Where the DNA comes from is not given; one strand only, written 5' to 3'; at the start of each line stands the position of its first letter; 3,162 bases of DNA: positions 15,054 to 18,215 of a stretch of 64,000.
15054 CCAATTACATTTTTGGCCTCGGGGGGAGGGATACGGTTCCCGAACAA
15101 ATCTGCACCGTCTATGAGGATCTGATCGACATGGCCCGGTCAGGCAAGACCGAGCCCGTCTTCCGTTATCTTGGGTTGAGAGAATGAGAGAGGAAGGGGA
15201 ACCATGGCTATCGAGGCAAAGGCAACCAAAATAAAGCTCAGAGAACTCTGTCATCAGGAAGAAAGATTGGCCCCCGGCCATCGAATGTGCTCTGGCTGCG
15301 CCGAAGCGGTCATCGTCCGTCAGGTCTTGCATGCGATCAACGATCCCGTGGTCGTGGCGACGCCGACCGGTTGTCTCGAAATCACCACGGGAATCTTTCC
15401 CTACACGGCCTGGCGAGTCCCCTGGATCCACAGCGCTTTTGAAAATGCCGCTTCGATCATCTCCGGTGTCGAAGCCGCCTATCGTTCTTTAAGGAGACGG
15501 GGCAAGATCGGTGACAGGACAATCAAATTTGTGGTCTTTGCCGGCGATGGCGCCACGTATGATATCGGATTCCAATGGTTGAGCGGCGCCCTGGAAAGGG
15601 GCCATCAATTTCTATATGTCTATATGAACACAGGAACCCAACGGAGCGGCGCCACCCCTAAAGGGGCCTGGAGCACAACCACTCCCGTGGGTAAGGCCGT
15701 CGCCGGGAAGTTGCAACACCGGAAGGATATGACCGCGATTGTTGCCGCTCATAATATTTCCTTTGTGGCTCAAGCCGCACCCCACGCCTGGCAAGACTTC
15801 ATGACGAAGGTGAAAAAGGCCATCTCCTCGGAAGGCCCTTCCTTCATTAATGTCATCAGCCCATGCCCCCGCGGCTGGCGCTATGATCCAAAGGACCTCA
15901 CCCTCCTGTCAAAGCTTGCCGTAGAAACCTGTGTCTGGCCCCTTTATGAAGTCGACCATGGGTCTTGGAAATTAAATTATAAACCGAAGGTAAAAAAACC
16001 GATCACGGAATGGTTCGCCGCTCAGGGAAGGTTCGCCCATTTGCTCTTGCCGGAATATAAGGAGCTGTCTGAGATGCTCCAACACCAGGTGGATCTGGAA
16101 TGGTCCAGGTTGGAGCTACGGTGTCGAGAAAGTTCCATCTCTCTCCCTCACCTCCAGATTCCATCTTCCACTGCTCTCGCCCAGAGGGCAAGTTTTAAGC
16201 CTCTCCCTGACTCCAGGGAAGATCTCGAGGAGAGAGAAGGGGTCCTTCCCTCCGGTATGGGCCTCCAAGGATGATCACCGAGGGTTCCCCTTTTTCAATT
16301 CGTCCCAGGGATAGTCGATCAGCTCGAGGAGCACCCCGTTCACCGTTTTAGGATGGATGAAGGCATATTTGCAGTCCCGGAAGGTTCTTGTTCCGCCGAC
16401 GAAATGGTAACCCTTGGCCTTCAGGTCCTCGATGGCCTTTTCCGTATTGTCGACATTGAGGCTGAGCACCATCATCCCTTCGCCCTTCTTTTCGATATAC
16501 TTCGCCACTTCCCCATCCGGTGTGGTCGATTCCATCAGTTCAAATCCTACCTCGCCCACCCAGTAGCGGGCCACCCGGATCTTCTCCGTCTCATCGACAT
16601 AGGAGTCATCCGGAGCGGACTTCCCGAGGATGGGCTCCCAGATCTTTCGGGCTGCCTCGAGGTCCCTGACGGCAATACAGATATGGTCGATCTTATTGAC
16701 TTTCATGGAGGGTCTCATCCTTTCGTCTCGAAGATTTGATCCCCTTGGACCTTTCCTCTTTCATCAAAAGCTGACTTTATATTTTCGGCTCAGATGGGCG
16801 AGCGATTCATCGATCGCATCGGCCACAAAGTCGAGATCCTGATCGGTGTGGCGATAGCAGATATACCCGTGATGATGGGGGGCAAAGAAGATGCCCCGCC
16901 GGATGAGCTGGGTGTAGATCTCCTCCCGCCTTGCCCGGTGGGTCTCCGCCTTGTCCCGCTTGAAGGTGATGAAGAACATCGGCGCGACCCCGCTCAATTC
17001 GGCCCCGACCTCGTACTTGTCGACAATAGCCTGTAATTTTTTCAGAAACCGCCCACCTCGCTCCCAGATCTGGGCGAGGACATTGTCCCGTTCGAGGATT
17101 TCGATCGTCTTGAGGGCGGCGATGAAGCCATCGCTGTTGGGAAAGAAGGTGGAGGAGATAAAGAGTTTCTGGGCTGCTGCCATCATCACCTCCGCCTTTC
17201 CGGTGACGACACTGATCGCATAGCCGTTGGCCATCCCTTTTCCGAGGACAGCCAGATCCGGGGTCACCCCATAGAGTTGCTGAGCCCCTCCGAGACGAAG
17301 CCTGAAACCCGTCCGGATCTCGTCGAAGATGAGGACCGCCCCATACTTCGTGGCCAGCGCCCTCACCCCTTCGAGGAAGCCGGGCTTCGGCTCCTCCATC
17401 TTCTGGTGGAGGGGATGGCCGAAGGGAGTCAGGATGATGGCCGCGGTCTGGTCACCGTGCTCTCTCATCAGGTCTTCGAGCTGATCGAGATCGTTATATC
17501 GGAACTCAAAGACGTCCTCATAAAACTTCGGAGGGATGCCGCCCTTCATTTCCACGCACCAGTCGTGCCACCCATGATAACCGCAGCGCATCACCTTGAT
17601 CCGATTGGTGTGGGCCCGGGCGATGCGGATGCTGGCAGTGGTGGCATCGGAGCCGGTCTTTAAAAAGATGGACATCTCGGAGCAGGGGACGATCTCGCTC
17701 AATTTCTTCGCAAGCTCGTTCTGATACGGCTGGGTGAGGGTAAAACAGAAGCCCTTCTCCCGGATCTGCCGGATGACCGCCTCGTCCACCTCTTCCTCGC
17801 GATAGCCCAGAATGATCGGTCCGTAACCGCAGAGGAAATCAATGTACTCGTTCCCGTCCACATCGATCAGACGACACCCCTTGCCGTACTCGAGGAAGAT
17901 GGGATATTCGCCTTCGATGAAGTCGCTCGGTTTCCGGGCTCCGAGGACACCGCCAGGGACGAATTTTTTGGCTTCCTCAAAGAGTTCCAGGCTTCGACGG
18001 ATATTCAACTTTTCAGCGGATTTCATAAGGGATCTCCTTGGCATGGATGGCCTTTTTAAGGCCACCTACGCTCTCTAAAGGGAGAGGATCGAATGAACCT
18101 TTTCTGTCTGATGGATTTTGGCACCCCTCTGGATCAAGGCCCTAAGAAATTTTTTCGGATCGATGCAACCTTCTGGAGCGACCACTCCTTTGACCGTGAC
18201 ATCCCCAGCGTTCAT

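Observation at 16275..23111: Candidate undescribed anaerobic N-compound pathway: Hcr-like molybdoenzyme + saccharopine-DH-like reductase + class III aminotransferase + VOC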

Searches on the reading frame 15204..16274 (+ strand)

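Call 3: search_protein_families(library=pfam, proteins=[window:15204-16274:+])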
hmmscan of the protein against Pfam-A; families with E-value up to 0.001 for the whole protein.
window:15204-16274:+ (356 aa): 1 family
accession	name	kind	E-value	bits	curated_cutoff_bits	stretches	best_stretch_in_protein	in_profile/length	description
PF02775.26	TPP_enzyme_C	-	1.8e-12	47.7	21.9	1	56-217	3-151/151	Thiamine pyrophosphate enzyme, C-terminal TPP binding domain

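Call 4: search_protein_families(library=ncbifam, proteins=[window:15204-16274:+])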
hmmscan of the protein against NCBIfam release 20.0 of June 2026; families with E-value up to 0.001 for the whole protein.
window:15204-16274:+ (356 aa): 10 families
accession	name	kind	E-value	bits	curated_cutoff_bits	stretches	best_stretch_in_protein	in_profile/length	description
NF008819.1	PRK11865.1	equivalog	1e-98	330.3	405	1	13-305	5-298/300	pyruvate synthase subunit PorB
NF008818.0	PRK11864.1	subfamily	2e-83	280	405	1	16-304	8-293/300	3-methyl-2-oxobutanoate dehydrogenase subunit beta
NF045792.1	OxalOxredbeta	equivalog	1.6e-73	247.5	590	1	11-294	6-298/311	oxalate oxidoreductase subunit beta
NF045766.1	PhenlGlyoxDHPadI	equivalog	3.7e-55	187.5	700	1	13-297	143-431/443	NADH-dependent phenylglyoxylate dehydrogenase subunit beta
TIGR02176.1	pyruv_ox_red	equivalog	2e-18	65.7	911.35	1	111-299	958-1158/1167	pyruvate:ferredoxin (flavodoxin) oxidoreductase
NF008820.0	PRK11866.1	equivalog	2e-11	43.8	402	1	29-221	18-201/287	2-oxoacid ferredoxin oxidoreductase subunit beta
NF007207.0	PRK09628.1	equivalog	8.8e-08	32.1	364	1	28-221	18-202/277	2-oxoglutarate ferredoxin oxidoreductase subunit beta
TIGR02177.1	PorB_KorB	subfamily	1.2e-07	31.6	261.9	1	101-222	66-188/286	2-oxoacid:acceptor oxidoreductase, beta subunit, pyruvate/2-ketoisovalerate family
NF041171.1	Oxoac_fdxbeta_Archa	equivalog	0.00014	21.3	423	1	101-222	68-190/296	2-oxoacid:ferredoxin oxidoreductase subunit beta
NF008821.0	PRK11869.1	equivalog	0.00027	19.9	438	1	109-222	87-201/286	2-oxoacid ferredoxin oxidoreductase subunit beta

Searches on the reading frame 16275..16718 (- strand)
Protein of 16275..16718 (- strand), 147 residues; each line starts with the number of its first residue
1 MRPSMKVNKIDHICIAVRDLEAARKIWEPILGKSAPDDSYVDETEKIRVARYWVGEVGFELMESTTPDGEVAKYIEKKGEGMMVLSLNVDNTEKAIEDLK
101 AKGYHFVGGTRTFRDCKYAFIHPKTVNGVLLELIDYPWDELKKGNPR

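Call 3: search_protein_families(library=pfam, proteins=[window:16275-16718:-])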
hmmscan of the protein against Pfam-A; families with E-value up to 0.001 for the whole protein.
window:16275-16718:- (147 aa): 3 families
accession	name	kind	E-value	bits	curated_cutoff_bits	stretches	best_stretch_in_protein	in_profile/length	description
PF13669.12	Glyoxalase_4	-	8.5e-16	58.7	27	1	11-120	1-109/109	Glyoxalase/Bleomycin resistance protein/Dioxygenase superfamily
PF00903.31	Glyoxalase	-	1.7e-14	54.7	20.6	1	9-133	1-121/121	Glyoxalase/Bleomycin resistance protein/Dioxygenase superfamily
PF13468.12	Glyoxalase_3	-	0.00015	22.3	25.1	0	10-112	1-108/176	Glyoxalase-like domain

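Call 4: search_protein_families(library=ncbifam, proteins=[window:16275-16718:-])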
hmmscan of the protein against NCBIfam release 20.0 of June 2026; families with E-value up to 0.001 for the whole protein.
window:16275-16718:- (147 aa): 3 families
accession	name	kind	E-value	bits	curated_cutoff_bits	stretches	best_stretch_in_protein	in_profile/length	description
TIGR03081.1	metmalonyl_epim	equivalog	1.7e-24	86.8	114.95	1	9-134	1-128/129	methylmalonyl-CoA epimerase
NF050075.1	SMU1112c_YaeR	equivalog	6.4e-05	23.2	140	1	8-104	2-95/125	SMU1112c/YaeR family gloxylase I-like metalloprotein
TIGR01263.1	4HPPD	equivalog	8.9e-05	22.1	277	1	9-135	2-126/353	4-hydroxyphenylpyruvate dioxygenase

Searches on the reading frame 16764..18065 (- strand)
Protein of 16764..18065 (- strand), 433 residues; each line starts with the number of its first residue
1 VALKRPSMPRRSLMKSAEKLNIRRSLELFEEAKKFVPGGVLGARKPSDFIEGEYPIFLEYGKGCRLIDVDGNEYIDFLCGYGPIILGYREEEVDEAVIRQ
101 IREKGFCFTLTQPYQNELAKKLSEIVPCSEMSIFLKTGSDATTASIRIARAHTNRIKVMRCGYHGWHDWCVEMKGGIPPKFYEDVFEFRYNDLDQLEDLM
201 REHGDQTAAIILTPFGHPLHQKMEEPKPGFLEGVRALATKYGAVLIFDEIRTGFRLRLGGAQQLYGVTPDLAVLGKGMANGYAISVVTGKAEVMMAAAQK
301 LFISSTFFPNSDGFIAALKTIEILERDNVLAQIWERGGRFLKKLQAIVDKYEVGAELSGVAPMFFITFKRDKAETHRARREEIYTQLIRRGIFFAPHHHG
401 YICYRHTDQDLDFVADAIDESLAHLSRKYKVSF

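Call 3: search_protein_families(library=pfam, proteins=[window:16764-18065:-])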
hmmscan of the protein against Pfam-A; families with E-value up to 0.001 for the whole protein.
window:16764-18065:- (433 aa): 1 family
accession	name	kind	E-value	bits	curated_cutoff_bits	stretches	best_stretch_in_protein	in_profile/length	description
PF00202.27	Aminotran_3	-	2.3e-51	175.2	30.5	1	54-402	9-379/403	Aminotransferase class-III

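Call 4: search_protein_families(library=ncbifam, proteins=[window:16764-18065:-])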
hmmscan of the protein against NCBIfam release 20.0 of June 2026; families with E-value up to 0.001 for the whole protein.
window:16764-18065:- (433 aa): 69 families (the best 25 are shown)
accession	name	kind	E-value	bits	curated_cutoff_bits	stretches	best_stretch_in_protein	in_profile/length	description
NF004856.0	PRK06209.1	equivalog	6.2e-82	275.5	486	1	19-423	5-414/450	glutamate-1-semialdehyde 2,1-aminomutase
NF041362.1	GntE_guanitoxin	equivalog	5.6e-80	269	525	2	172-412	173-423/426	guanitoxin biosynthesis PLP-dependent transaminase GntE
NF000818.0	PRK00062.1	subfamily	7.6e-79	265.4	398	1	22-425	3-427/429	glutamate-1-semialdehyde 2,1-aminomutase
TIGR00713.1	hemL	equivalog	1e-75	255.1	527.3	1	25-423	2-421/423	glutamate-1-semialdehyde 2,1-aminomutase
NF009055.0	PRK12389.1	equivalog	1.9e-65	221.2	637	1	21-426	2-429/431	glutamate-1-semialdehyde 2,1-aminomutase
NF004426.0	PRK05769.1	equivalog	8.2e-41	140.2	552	2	226-393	239-404/441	acetyl ornithine aminotransferase family protein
NF001864.0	PRK00615.1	equivalog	4.8e-38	130.8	706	1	24-424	6-428/433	glutamate-1-semialdehyde aminotransferase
TIGR00707.1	argD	subfamily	1.3e-37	129.6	410.05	1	54-376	9-338/381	acetylornithine/succinylornithine family transaminase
NF005993.0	PRK08117.1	subfamily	2.3e-36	125.3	574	2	191-394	190-393/433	aspartate aminotransferase family protein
NF053554.1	prodigi_MAP_PigE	equivalog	3.9e-34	118.1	850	1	59-387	405-746/837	prodigiosin MAP biosynthesis aminotransferase PigE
NF004714.0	PRK06058.1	subfamily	1.4e-33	116.3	639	2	205-392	222-408/447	4-aminobutyrate--2-oxoglutarate transaminase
TIGR00700.1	GABAtrnsam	equivalog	1.5e-33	116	506.65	2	55-174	16-141/420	4-aminobutyrate--2-oxoglutarate transaminase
NF008570.0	PRK11522.1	equivalog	2.3e-33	115.5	612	1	27-372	42-404/464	putrescine aminotransferase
NF002874.0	PRK03244.1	equivalog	4.7e-33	114.5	457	1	55-349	26-324/399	acetylornithine transaminase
NF006228.0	PRK08360.1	equivalog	8.2e-33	113.7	608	2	204-391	202-389/443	aspartate aminotransferase family protein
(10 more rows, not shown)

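Call 18: search_solved_structures(query=window:16764-18065:-, max_evalue=1e-20, show_alignments=1)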
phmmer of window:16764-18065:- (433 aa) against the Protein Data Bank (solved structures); distinct sequences matched with E-value up to 1e-20: 68 (the best 60 are shown).
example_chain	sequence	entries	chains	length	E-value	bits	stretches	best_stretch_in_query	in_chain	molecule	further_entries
3bs8_A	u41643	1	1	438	2.5e-56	194.8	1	23-428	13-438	Glutamate-1-semialdehyde 2,1-aminomutase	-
3l44_A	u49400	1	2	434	3.4e-55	191.1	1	24-426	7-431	Glutamate-1-semialdehyde 2,1-aminomutase 1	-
3k28_A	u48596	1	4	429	8.7e-55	189.7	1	24-421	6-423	Glutamate-1-semialdehyde 2,1-aminomutase 2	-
6w80_A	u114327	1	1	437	1e-54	189.5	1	20-412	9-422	Glutamate-1-semialdehyde 2,1-aminomutase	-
2hoy_A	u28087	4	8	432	5.6e-53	183.8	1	24-415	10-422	Glutamate-1-semialdehyde 2,1-aminomutase (GSAM) apo-form | Glutamate-1-semialdehyde 2,1-aminomutase (GSAM) pmp-form | Glutamate-1-semialdehyde 2,1-aminomutase (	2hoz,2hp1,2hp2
3fq7_A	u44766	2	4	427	7e-53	183.4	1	24-415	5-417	Glutamate-1-semialdehyde 2,1-aminomutase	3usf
2gsa_A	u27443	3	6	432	1e-52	182.9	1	24-415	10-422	GLUTAMATE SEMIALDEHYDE AMINOTRANSFERASE | PROTEIN (GLUTAMATE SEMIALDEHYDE AMINOTRANSFERASE)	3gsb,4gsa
3fq8_A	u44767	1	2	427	1.3e-52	182.5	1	24-415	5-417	Glutamate-1-semialdehyde 2,1-aminomutase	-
6hbs_A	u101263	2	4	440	2.3e-52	181.7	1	23-427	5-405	Aminopentol aminotransferase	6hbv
3fqa_A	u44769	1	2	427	2.5e-52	181.6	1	24-415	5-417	Glutamate-1-semialdehyde 2,1-aminomutase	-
2cfb_A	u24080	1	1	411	5.6e-52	180.5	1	37-415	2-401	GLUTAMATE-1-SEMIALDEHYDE 2,1-AMINOMUTASE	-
5i92_A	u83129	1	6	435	1.6e-51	179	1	22-425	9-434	Glutamate-1-semialdehyde 2,1-aminomutase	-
5hdm_A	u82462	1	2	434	2.2e-50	175.2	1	19-421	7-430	Glutamate-1-semialdehyde 2,1-aminomutase 1, chloroplastic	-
2e7u_A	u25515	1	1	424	5.1e-49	170.7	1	28-420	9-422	Glutamate-1-semialdehyde 2,1-aminomutase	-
4e77_A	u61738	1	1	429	2.4e-47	165.2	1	24-418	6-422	Glutamate-1-semialdehyde 2,1-aminomutase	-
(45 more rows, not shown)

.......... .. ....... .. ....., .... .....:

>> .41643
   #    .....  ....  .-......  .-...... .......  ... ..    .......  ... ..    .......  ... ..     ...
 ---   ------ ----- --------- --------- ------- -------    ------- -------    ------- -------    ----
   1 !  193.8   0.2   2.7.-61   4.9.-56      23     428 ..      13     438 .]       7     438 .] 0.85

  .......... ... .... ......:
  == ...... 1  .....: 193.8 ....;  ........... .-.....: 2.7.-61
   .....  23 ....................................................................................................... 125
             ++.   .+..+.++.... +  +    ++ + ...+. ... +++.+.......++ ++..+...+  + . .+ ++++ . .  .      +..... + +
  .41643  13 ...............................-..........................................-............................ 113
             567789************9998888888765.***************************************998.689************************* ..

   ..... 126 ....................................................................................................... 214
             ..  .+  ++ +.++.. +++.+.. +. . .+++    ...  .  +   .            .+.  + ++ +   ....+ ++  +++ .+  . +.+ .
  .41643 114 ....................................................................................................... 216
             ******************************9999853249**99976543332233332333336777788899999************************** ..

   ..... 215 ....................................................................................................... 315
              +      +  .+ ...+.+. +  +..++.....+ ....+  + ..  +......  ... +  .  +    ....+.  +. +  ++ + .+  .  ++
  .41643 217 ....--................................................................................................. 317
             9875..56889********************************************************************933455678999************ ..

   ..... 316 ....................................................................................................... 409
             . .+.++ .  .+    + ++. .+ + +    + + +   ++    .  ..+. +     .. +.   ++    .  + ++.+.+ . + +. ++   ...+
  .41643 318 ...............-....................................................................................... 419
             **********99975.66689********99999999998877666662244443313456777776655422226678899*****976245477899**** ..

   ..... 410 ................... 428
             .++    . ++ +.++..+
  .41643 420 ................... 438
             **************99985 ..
